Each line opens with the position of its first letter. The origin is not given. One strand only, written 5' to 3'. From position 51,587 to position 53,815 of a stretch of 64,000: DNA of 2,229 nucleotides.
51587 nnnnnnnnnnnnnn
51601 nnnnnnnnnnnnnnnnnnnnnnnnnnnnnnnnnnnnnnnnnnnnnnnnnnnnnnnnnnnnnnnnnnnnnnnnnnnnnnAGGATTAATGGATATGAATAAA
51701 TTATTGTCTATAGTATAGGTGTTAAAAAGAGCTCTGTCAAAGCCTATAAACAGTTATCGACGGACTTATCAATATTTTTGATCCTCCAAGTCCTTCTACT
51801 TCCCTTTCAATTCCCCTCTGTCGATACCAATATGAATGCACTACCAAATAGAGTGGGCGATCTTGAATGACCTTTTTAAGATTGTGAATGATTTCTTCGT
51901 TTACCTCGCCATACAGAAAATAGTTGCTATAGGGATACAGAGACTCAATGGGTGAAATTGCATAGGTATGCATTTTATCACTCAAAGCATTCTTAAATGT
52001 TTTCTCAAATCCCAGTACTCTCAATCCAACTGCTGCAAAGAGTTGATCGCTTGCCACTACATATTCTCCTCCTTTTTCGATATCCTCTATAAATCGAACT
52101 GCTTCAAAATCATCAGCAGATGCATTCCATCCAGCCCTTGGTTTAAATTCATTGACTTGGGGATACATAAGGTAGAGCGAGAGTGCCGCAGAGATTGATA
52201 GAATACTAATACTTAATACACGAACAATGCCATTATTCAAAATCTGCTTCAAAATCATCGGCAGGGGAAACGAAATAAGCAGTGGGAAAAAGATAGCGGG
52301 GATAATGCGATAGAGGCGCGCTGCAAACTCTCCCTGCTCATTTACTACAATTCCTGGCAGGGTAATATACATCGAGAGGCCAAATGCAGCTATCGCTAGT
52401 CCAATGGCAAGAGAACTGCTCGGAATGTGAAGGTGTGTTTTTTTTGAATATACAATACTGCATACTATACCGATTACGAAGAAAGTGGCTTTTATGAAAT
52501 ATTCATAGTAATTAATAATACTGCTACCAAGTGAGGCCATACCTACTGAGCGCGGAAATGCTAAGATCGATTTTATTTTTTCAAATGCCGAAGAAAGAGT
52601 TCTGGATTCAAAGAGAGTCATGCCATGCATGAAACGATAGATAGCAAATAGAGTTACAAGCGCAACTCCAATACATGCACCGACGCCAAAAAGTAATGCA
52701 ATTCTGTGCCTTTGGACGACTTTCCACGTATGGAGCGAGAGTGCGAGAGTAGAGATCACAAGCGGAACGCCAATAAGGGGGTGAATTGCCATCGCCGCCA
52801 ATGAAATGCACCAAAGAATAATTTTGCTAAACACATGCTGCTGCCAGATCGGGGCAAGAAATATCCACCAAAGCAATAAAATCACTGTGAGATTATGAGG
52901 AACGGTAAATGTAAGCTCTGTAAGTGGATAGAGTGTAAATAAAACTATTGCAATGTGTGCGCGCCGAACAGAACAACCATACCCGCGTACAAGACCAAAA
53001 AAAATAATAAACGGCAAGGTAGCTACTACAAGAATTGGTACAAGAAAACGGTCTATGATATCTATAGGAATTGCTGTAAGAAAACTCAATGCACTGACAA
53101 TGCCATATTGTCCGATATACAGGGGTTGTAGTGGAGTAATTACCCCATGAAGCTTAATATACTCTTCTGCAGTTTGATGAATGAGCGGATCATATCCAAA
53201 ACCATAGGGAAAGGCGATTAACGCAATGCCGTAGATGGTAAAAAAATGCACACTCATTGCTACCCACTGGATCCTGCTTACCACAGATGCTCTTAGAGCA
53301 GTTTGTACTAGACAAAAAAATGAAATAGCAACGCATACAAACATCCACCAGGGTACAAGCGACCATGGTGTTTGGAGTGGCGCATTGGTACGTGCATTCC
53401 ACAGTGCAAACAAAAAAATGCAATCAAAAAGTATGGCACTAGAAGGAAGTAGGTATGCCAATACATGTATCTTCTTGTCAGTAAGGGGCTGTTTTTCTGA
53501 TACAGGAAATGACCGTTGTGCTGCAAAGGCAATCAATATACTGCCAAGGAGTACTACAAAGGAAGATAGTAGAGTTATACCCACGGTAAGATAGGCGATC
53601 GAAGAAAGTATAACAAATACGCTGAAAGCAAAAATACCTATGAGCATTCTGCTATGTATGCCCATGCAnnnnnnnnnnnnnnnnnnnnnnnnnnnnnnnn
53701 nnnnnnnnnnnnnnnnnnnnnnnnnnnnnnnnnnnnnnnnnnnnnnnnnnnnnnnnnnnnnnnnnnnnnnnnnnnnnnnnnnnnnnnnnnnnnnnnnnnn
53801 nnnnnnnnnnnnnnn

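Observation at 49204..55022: Co-directional operon: giant repeat surface protein, GT-C-like polytopic membrane protein, 17-Cys secreted protein and an unknown protein; a candidate surface glycoprotein/glycosylation module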

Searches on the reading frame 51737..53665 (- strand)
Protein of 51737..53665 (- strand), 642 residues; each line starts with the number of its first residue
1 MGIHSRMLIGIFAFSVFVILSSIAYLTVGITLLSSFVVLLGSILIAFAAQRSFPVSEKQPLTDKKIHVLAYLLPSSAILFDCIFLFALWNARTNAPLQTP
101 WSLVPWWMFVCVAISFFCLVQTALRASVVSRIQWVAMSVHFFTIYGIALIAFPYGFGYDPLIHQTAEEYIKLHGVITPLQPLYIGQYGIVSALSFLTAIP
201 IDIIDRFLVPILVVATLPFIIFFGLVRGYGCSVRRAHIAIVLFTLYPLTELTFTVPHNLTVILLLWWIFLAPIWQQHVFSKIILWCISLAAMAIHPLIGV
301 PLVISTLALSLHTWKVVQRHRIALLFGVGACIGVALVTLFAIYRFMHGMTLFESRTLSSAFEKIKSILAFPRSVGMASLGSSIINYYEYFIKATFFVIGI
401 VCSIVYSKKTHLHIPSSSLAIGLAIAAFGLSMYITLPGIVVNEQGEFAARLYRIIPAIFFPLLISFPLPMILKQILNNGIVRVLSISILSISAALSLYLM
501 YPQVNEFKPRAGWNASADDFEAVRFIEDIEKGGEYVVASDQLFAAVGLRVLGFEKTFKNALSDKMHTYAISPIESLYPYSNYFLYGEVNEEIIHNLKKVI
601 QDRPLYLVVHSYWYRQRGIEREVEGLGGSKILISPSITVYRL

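Call 3: search_protein_families(library=pfam, proteins=[window:51737-53665:-], max_evalue=0.1)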
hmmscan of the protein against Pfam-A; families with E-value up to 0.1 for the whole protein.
window:51737-53665:- (642 aa): 0 families

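Call 4: search_protein_families(library=ncbifam, proteins=[window:51737-53665:-], max_evalue=0.1)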
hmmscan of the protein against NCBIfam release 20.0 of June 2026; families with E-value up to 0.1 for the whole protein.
window:51737-53665:- (642 aa): 0 families

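Call 5: find_homologous_proteins(query=window:51737-53665:-, max_evalue=0.001)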
Query window:51737-53665:- (642 aa): 14 proteins with E <= 0.001 among 8000 candidates.
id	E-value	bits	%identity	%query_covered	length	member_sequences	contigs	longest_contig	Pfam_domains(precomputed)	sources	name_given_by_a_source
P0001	0.0e+0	1391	100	99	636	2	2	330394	-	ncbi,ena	ncbi:MAG: hypothetical protein AAB400_03200 [Patescibacteria group bacterium]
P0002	1.4e-129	452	41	99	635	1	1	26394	-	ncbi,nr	ncbi:hypothetical protein HY621_01270 [Candidatus Uhrbacteria bacterium]|nr:hypothetical protein [Ca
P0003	1.9e-122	428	41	99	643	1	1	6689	-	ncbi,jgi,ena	-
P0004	8.9e-104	366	36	100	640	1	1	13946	-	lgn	-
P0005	3.7e-103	364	37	100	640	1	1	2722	-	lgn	-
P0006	4.1e-103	364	36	99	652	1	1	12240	-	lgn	-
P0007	1.8e-98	349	37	99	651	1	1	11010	-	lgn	-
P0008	4.8e-78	281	32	100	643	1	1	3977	-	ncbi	-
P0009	2.7e-74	269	34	86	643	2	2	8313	-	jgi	-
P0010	5.9e-71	258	33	86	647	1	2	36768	-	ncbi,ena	-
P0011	7.4e-59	218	33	88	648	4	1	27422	-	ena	-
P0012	2.3e-48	183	27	96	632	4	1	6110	-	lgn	-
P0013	3.3e-27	114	27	83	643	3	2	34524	-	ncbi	-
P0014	1.3e-26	112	25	83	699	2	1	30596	-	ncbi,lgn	-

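Call 6: search_solved_structures(query=window:51737-53665:-, max_evalue=10)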
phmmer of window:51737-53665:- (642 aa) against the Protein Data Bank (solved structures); distinct sequences matched with E-value up to 10: 0.

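Call 10: search_solved_structures(query=A1, max_evalue=10, show_alignments=3)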
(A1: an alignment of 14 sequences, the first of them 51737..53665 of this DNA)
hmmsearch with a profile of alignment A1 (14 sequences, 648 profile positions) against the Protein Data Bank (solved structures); distinct sequences matched with E-value up to 10: 0.

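Call 11: find_encoding_contigs(protein=P0002, flank=8000, max_places=2)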
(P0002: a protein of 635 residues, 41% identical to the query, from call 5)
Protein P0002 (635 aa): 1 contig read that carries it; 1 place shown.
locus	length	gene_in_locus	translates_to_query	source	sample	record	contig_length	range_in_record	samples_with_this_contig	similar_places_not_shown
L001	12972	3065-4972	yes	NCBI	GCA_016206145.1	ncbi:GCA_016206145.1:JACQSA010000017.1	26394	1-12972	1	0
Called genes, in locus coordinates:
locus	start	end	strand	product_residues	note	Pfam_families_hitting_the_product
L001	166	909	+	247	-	PF02535:Zip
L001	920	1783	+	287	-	-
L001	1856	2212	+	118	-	PF07681:DoxX (weak)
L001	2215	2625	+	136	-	PF07884:VKOR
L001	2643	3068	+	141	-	PF18920:DUF5671 (faint)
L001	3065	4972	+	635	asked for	-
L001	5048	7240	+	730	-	-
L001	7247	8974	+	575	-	-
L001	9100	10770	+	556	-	PF10092:DUF2330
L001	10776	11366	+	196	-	PF02545:Maf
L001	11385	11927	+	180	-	PF04307:YdjM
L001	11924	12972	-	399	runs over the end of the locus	PF00768:Peptidase_S11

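Call 12: find_encoding_contigs(protein=P0010, flank=8000, max_places=2)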
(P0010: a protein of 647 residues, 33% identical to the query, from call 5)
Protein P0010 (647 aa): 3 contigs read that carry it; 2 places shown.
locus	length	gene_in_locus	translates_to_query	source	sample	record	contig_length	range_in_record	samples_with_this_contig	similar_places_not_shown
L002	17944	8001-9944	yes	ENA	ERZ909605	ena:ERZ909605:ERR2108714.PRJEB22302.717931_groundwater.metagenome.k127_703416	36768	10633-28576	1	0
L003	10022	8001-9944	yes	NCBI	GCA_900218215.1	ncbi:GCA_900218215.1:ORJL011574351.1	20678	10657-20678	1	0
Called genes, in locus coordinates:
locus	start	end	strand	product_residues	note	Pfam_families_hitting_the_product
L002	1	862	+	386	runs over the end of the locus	PF00390:malic, PF03949:Malic_M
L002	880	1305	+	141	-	-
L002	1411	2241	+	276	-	-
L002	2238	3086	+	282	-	-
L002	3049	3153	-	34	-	-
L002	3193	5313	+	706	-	-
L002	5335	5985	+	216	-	PF13462:Thioredoxin_4, PF01323:DSBA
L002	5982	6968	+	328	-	-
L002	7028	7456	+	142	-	PF07884:VKOR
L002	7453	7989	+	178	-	PF03358:FMN_red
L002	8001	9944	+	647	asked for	-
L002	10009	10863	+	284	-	-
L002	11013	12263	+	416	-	PF00675:Peptidase_M16, PF05193:Peptidase_M16_C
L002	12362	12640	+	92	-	PF02583:Trns_repr_metal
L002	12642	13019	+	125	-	-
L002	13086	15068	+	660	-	-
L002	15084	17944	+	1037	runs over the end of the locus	PF00873:ACR_tran, PF02355:SecD_SecF_C (faint), PF03176:MMPL (weak)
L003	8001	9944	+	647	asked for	-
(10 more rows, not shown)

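Call 13: find_encoding_contigs(protein=P0013, flank=8000, max_places=2)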
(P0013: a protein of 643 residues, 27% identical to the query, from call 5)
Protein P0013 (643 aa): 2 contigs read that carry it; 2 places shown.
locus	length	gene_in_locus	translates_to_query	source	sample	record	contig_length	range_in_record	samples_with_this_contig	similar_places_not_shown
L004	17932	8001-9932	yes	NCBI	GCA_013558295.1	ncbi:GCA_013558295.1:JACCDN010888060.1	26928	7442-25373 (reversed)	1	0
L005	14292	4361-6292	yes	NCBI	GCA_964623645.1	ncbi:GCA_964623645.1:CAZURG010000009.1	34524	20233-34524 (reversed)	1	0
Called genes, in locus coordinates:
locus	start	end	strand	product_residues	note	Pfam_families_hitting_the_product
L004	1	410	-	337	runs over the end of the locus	-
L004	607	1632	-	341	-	-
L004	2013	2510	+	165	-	PF12158:DUF3592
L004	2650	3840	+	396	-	PF13579:Glyco_trans_4_4, PF13439:Glyco_transf_4, PF20706:GT4-conflict, PF00534:Glycos_transf_1, PF13692:Glyco_trans_1_4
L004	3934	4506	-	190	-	-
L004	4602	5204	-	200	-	PF01863:YgjP-like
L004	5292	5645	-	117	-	PF07681:DoxX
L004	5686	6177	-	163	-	PF00173:Cyt-b5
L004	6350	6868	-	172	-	-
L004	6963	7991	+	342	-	-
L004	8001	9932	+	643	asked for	-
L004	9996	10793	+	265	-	PF01553:Acyltransferase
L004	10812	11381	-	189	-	-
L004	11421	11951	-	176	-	-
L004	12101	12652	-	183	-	-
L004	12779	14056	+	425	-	PF01266:DAO (weak), PF01494:FAD_binding_3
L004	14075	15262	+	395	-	-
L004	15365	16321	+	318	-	-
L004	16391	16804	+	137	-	PF02082:Rrf2, PF03444:WHD_HrcA (faint)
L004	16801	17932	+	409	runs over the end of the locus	PF00266:Aminotran_5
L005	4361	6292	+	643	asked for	-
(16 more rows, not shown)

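Call 16: find_encoding_contigs(protein=P0004, flank=8000, max_places=1)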
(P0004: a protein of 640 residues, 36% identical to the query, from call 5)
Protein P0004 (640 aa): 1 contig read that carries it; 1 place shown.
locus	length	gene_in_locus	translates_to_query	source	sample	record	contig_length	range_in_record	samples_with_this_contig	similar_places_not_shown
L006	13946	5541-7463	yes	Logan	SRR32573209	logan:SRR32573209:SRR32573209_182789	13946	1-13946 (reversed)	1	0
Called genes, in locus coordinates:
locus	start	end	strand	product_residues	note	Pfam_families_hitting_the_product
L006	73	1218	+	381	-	PF00390:malic, PF03949:Malic_M, PF00899:ThiF (faint)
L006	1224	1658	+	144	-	PF04266:ASCH (faint)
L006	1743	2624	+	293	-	-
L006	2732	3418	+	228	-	PF13462:Thioredoxin_4, PF01323:DSBA, PF13743:Thioredoxin_5 (weak)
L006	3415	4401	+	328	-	-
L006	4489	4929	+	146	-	PF07884:VKOR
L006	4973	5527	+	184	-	PF02525:Flavodoxin_2 (weak), PF03358:FMN_red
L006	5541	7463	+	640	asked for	-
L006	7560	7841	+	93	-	PF02583:Trns_repr_metal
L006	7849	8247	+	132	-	-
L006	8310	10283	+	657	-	PF25973:BSH_CzcB (weak), PF25967:RND-MFP_C (faint)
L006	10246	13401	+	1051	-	PF00873:ACR_tran, PF03176:MMPL (weak)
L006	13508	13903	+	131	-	-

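Call 17: find_encoding_contigs(protein=P0006, flank=8000, max_places=1)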
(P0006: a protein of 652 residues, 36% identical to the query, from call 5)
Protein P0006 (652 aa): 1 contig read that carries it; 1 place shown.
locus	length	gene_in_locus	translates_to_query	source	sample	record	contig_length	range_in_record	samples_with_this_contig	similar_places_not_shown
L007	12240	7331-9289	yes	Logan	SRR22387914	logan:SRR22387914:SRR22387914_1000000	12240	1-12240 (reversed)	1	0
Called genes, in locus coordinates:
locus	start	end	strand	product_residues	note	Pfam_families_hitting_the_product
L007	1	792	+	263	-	?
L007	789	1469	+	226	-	PF13191:AAA_16 (faint), PF00005:ABC_tran, PF13304:AAA_21 (faint)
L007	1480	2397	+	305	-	PF18075:FtsX_ECD, PF02687:FtsX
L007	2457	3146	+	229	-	-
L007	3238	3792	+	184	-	-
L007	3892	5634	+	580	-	PF16656:Pur_ac_phosph_N (faint)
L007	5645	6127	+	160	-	-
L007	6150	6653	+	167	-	-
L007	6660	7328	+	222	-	-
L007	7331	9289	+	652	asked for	-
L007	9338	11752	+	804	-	-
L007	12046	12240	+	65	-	?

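Call 18: find_encoding_contigs(protein=P0011, flank=8000, max_places=1)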
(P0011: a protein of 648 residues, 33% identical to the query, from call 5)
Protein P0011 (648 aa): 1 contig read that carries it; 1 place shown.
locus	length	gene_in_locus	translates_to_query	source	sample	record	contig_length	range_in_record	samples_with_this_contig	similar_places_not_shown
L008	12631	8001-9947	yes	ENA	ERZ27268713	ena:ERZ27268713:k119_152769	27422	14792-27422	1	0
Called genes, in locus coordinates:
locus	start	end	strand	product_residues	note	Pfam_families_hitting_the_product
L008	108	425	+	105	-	PF02575:YbaB_DNA_bd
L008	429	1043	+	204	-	PF21176:RecR_HhH, PF02132:RecR_ZnF (weak), PF01751:Toprim, PF13662:Toprim_4, PF21175:RecR_C (weak)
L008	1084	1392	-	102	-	PF00829:Ribosomal_L21p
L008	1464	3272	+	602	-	PF00664:ABC_membrane (faint), PF00005:ABC_tran, PF13304:AAA_21 (faint)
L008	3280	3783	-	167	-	PF02643:DUF192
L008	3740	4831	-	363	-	PF00953:Glycos_transf_4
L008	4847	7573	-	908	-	PF02861:Clp_N (faint), PF12775:AAA_7 (faint), PF00158:Sigma54_activat (faint), PF13191:AAA_16 (weak), PF00004:AAA, PF07724:AAA_2, PF07728:AAA_5, PF10431:ClpB_D2-small, +3 more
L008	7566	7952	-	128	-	-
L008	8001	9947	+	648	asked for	-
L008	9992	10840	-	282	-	-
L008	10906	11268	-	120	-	-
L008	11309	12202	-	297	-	PF01795:Methyltransf_5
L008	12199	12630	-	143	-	?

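Call 19: find_encoding_contigs(protein=P0014, flank=8000, max_places=1)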
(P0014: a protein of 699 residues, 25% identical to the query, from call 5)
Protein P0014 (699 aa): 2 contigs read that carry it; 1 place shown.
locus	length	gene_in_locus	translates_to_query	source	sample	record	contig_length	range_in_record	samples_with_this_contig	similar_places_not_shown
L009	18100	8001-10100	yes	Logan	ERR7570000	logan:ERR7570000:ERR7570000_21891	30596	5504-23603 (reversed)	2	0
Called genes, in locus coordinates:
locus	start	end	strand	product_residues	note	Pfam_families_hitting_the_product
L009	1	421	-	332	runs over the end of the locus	PF00483:NTP_transferase, PF12804:NTP_transf_3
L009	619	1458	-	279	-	PF01370:Epimerase, PF02719:Polysacc_synt_2 (faint), PF04321:RmlD_sub_bind, PF16363:GDP_Man_Dehyd, PF01073:3Beta_HSD, PF07993:NAD_binding_4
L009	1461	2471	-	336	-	PF01073:3Beta_HSD, PF01370:Epimerase, PF02719:Polysacc_synt_2, PF04321:RmlD_sub_bind, PF07993:NAD_binding_4, PF13460:NAD_binding_10, PF16363:GDP_Man_Dehyd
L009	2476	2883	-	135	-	PF11969:DcpS_C, PF01230:HIT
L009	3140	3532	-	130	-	-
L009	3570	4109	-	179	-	PF00908:dTDP_sugar_isom, PF05523:FdtA (faint)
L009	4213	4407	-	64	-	-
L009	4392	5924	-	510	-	-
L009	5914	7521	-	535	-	PF13231:PMT_2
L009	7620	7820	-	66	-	PF00313:CSD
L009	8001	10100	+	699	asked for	-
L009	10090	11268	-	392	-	PF13439:Glyco_transf_4, PF13579:Glyco_trans_4_4 (weak), PF00534:Glycos_transf_1, PF13692:Glyco_trans_1_4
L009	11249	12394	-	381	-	PF20706:GT4-conflict (weak), PF00534:Glycos_transf_1, PF13692:Glyco_trans_1_4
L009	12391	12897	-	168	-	-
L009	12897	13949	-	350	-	PF00535:Glycos_transf_2, PF13641:Glyco_tranf_2_3 (weak), PF13632:Glyco_trans_2_3 (weak)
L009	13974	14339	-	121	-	PF10066:DUF2304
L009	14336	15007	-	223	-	PF00535:Glycos_transf_2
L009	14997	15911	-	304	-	PF01073:3Beta_HSD, PF01370:Epimerase, PF02719:Polysacc_synt_2, PF04321:RmlD_sub_bind, PF13460:NAD_binding_10, PF16363:GDP_Man_Dehyd, PF07993:NAD_binding_4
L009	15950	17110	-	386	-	PF00438:S-AdoMet_synt_N, PF02772:S-AdoMet_synt_M, PF02773:S-AdoMet_synt_C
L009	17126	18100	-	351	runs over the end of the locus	PF01073:3Beta_HSD, PF01370:Epimerase, PF16363:GDP_Man_Dehyd, PF07993:NAD_binding_4 (weak)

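Call 20: predict_structure(alignment_id=A1)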
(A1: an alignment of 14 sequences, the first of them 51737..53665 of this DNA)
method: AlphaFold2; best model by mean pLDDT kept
length: 642 residues; sequences in the alignment: 14
mean_pLDDT: 84.0   pTM: 0.88
mean pLDDT of the five models: 84.0, 83.3, 81.3, 79.8, 79.7
residues with pLDDT >= 90: 233; 70-90: 330; 50-70: 71; < 50: 8
segments of 3 or more residues with pLDDT < 50: 58-63
pLDDT, mean of each block of 10 residues (from residue 1): 75 97 94 97 92 57 60 94 92 66 83 96 75 91 89 77 90 84 87 95 89 92 87 88 89 86 94 86 95 92 89 63 75 87 84 74 69 67 83 85 74 76 86 67 67 87 82 83 92 91 71 78 93 90 88 86 85 83 85 90 92 85 92 88 93
secondary structure, 60 per line:
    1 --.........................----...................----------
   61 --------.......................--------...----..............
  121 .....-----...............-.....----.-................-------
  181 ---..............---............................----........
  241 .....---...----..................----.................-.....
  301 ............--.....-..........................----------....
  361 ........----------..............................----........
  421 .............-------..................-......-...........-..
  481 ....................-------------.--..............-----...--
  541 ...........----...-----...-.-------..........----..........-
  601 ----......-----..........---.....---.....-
elements in order: H3-27 H32-50 H69-91 H107-125 H131-145 H147-151 H158-173 H184-197 H201-228 H233-245 H256-273 H278-294 H296-312 H315-319 H321-346 H357-368 H379-408 H413-433 H441-458 H460-465 H467-477 H479-500 H517-530 E536-538 H541-551 E556-558 E564-566 H576-585 H590-599 E605-610 H616-625 E629-633 E637-641

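Call 22: search_protein_representatives(alignment_id=A1)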
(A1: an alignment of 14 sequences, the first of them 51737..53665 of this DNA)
Query: 14 sequences, 648 profile positions. Proteins with E-value up to 0.001 (for the whole library): 1149; up to 1e-10: 1054; up to 1e-30: 958. The best 150 are listed.
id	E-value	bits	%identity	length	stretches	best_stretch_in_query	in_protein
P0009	2.3e-250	848.8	-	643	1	3-647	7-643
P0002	1.6e-249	845.9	-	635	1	15-647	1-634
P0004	1.9e-245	832.5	-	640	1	1-646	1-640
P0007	6.7e-238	807.6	-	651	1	10-647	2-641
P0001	2.0e-232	789.5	-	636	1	14-646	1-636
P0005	5.4e-229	778.2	-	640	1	9-646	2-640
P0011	3.6e-213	725.9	-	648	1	2-648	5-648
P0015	1.5e-175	601.6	-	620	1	17-646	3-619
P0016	3.3e-172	590.5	-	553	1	96-647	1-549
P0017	8.7e-169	579.2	-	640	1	3-647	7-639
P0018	1.7e-166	571.7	-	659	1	15-646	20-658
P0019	5.1e-163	560.2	-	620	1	15-646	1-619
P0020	1.0e-162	559.2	-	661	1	11-644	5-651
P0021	3.3e-162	557.5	-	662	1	11-646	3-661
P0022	2.9e-157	541.2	-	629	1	8-646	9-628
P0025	2.6e-146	505.0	-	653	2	288-644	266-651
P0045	4.8e-130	451.2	-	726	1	7-633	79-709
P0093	3.2e-117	408.9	-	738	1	13-643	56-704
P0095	5.0e-117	408.2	-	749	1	13-646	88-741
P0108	1.8e-115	403.1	-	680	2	20-485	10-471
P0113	1.8e-114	399.8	-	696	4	135-417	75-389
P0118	1.0e-113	397.3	-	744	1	14-646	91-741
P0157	4.9e-109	381.8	-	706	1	9-646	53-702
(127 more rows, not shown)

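Call 24: search_protein_families(library=pfam, proteins=[P0014, P0013, P0045, P0095, P0113, P0157, P0118, P0025, P0108, P0093], max_evalue=1)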
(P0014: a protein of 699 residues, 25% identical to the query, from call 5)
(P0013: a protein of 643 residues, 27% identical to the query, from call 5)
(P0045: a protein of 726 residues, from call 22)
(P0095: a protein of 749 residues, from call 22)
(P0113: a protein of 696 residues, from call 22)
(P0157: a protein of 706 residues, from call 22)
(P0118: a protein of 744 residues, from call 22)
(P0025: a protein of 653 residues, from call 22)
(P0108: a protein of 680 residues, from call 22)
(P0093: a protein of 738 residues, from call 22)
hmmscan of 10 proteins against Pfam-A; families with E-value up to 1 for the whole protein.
P0014 (699 aa): 0 families

P0013 (643 aa): 1 family
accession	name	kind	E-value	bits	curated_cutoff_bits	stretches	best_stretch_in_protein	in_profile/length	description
PF15118.11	DUF4560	-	0.41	11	27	0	448-466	35-53/64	Domain of unknown function (DUF4560)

P0045 (726 aa): 2 families
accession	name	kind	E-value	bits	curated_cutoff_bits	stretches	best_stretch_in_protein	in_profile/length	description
PF01004.24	Flavi_M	-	0.049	13.8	25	1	53-78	34-59/74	Flavivirus envelope glycoprotein M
PF08846.15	DUF1816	-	0.16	12.4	27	0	494-506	15-27/65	Domain of unknown function (DUF1816)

P0095 (749 aa): 0 families

P0113 (696 aa): 0 families

P0157 (706 aa): 0 families

P0118 (744 aa): 1 family
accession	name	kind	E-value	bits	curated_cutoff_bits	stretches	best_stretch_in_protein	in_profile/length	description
PF20604.3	DUF6798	-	0.075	13.2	26.9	1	618-637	4-23/61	Domain of unknown function (DUF6798)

P0025 (653 aa): 0 families

P0108 (680 aa): 0 families

P0093 (738 aa): 0 families
